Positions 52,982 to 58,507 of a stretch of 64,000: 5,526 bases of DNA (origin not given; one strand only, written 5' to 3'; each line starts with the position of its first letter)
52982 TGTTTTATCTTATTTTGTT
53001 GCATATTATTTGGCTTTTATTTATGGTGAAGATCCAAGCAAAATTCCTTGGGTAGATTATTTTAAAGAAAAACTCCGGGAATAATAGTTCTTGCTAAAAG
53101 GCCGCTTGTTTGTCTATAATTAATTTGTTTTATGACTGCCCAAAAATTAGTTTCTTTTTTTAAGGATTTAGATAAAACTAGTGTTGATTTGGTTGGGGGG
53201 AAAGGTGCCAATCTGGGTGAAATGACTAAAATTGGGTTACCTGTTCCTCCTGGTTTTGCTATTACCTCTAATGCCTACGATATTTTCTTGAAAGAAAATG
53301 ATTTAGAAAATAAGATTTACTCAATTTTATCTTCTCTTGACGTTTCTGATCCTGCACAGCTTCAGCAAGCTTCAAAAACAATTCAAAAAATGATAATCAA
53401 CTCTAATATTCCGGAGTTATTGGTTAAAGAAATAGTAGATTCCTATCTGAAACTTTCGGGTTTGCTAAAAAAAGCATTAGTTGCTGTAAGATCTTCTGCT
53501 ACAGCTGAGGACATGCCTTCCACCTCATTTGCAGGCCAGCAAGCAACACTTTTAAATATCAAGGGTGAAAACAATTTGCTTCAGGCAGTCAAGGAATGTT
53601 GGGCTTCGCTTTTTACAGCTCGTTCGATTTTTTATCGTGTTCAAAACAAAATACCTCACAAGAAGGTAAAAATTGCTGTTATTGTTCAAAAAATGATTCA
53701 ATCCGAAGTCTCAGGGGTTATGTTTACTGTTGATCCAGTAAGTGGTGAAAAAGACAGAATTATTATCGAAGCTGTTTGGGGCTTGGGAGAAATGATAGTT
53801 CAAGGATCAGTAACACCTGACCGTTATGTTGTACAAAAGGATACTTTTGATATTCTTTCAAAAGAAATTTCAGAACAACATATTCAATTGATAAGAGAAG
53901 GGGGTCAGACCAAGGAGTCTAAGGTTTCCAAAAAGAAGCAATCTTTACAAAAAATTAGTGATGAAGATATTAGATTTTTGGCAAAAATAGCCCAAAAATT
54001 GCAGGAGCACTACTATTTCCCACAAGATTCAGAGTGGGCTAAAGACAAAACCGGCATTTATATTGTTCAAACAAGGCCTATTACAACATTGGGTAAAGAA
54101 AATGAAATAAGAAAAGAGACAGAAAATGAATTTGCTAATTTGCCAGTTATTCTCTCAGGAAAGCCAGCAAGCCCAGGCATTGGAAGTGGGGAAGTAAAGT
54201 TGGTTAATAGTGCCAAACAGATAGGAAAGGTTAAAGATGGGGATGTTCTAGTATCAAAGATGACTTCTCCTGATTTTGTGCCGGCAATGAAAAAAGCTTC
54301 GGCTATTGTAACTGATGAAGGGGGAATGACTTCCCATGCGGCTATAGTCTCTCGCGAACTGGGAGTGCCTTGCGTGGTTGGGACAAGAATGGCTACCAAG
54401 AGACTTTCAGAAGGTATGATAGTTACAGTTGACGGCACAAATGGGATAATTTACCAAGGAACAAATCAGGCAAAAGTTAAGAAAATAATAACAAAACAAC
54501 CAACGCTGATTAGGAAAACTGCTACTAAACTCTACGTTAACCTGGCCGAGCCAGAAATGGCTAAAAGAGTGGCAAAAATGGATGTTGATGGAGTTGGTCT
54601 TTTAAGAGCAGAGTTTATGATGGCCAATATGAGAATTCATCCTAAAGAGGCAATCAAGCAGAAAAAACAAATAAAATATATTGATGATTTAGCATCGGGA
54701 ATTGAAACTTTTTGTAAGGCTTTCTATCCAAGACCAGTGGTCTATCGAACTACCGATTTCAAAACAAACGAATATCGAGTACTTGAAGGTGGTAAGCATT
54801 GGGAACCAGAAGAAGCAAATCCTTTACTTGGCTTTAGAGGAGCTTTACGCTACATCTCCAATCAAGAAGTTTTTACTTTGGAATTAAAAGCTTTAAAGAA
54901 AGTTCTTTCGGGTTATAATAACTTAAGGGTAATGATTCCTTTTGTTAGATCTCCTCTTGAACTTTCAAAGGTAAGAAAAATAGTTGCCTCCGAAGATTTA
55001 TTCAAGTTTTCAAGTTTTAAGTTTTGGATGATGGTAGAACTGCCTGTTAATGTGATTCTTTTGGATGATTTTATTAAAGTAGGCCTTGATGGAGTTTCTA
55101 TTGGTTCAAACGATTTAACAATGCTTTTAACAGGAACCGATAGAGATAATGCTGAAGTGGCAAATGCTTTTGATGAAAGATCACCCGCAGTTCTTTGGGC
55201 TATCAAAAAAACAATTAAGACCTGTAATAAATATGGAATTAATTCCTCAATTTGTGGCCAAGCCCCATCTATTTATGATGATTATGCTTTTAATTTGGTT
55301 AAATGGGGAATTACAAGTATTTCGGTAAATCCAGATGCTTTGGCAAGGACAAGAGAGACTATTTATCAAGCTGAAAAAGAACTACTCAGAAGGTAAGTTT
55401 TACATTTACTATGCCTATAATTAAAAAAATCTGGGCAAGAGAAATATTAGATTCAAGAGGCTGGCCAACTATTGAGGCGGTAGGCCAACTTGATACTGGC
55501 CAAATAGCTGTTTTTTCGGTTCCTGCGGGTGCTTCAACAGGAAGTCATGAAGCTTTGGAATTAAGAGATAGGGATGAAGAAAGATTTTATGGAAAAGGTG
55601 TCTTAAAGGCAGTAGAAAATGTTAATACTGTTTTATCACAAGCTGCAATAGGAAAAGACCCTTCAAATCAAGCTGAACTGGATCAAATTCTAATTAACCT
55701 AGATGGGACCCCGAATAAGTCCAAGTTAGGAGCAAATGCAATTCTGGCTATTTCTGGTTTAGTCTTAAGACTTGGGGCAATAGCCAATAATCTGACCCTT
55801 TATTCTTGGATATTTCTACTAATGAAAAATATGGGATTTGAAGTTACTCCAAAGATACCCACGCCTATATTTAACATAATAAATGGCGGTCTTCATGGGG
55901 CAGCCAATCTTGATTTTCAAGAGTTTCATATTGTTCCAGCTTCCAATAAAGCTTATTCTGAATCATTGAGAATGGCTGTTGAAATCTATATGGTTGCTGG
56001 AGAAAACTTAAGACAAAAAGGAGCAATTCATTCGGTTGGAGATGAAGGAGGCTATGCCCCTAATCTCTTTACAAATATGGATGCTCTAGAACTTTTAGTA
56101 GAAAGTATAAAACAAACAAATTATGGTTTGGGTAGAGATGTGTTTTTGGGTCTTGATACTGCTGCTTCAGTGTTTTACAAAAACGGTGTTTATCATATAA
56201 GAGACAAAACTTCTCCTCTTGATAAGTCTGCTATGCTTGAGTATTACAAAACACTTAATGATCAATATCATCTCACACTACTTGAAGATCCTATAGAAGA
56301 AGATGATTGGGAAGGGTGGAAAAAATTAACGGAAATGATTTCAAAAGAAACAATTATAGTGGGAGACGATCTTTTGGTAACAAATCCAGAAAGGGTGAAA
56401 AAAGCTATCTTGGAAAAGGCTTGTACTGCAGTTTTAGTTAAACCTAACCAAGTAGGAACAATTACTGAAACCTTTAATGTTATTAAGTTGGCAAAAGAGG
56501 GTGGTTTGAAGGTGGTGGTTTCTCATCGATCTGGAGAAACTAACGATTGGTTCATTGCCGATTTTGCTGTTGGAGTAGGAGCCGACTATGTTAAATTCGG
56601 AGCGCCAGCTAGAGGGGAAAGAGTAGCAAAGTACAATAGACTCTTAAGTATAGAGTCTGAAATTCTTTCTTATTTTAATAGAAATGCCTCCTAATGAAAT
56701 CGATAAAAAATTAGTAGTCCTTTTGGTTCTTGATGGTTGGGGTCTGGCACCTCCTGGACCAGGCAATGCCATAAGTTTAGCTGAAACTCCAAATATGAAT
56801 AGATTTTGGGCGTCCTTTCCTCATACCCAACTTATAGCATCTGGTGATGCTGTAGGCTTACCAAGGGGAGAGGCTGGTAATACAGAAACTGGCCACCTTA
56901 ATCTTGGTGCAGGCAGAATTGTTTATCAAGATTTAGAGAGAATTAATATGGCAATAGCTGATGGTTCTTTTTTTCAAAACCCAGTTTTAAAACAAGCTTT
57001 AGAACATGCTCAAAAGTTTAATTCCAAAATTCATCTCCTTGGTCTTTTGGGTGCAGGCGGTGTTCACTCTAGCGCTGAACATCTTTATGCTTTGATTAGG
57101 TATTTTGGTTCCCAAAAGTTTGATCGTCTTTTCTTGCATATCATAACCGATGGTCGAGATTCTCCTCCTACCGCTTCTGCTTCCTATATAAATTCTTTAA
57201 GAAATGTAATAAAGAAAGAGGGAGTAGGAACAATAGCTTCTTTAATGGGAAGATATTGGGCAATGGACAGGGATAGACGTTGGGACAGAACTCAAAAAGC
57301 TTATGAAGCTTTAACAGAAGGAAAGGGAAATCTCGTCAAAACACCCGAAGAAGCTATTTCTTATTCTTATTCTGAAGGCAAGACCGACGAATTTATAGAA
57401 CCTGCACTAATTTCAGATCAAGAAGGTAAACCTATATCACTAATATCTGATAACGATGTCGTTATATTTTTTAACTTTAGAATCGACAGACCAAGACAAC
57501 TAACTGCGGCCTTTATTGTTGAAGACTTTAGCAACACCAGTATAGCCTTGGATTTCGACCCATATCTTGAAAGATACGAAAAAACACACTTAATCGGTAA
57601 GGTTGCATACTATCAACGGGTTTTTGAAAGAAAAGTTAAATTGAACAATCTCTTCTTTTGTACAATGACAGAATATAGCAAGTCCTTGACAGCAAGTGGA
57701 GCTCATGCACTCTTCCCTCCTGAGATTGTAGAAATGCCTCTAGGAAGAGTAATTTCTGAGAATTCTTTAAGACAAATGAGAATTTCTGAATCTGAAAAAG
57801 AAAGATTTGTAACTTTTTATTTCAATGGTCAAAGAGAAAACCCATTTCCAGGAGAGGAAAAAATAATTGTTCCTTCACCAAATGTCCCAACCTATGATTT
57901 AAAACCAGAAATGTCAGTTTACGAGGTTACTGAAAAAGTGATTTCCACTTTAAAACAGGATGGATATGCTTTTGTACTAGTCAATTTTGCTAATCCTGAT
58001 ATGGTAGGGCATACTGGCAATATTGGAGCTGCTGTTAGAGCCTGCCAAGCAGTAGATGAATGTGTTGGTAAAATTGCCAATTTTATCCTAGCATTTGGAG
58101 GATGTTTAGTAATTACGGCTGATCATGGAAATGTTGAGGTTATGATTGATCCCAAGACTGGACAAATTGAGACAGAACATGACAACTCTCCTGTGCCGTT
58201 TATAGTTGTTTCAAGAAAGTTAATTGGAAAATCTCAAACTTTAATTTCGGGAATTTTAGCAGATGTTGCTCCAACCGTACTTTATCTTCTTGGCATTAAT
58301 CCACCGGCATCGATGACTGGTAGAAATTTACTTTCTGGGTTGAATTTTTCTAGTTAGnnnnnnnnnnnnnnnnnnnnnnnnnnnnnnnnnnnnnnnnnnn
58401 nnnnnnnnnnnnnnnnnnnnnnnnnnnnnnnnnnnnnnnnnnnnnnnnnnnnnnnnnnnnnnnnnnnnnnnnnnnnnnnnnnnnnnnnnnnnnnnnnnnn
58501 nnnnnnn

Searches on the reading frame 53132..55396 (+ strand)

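Call 64: search_protein_families(library=pfam, proteins=[window:53132-55396:+], max_evalue=0.0001)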
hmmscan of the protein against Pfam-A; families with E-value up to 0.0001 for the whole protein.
window:53132-55396:+ (754 aa): 3 families
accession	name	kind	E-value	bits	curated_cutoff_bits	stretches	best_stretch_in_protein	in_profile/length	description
PF01326.24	PPDK_N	-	2.3e-116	389.1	27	1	19-330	2-322/328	Pyruvate phosphate dikinase, AMP/ATP-binding domain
PF02896.24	PEP-utilizers_C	-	2.2e-65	221.2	22.8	1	448-748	3-292/293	PEP-utilising enzyme, PEP-binding domain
PF00391.29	PEP-utilizers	-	2e-29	101.4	23.1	1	368-438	2-72/72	PEP-utilising enzyme, mobile domain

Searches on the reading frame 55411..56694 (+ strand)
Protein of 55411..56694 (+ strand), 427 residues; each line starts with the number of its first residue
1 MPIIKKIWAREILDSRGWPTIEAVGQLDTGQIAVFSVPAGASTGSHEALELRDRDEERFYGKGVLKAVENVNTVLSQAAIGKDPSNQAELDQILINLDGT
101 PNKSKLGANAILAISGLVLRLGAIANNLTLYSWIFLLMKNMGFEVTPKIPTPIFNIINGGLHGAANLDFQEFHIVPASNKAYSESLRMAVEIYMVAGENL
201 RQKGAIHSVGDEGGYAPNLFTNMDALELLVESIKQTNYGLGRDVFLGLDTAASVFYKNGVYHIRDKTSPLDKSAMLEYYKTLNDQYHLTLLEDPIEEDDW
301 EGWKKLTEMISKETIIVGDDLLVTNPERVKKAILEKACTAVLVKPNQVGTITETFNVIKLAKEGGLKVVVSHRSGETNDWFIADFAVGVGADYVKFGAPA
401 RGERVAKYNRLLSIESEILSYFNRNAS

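Call 64: search_protein_families(library=pfam, proteins=[window:55411-56694:+], max_evalue=0.0001)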
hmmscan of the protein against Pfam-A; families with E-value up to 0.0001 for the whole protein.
window:55411-56694:+ (427 aa): 3 families
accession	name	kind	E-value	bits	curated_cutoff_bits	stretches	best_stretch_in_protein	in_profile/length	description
PF00113.28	Enolase_C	-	2.5e-89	299.9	21.5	1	149-419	4-282/296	Enolase, C-terminal TIM barrel domain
PF03952.21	Enolase_N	-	9.9e-46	155.6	35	1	4-134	1-131/131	Enolase, N-terminal domain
PF13378.12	MR_MLE_C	-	4.3e-10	40.1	29.4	1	270-371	55-153/219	Enolase C-terminal domain-like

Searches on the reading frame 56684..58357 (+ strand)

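Call 64: search_protein_families(library=pfam, proteins=[window:56684-58357:+], max_evalue=0.0001)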
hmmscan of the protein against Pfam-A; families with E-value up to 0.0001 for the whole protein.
window:56684-58357:+ (557 aa): 2 families
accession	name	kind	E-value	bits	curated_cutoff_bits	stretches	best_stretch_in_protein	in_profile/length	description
PF06415.18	iPGM_N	-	1.4e-73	247.4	27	1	87-332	1-216/217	BPG-independent PGAM N-terminus (iPGM_N)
PF01676.23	Metalloenzyme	-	1.2e-70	238.4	24.3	1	11-539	3-251/252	Metalloenzyme superfamily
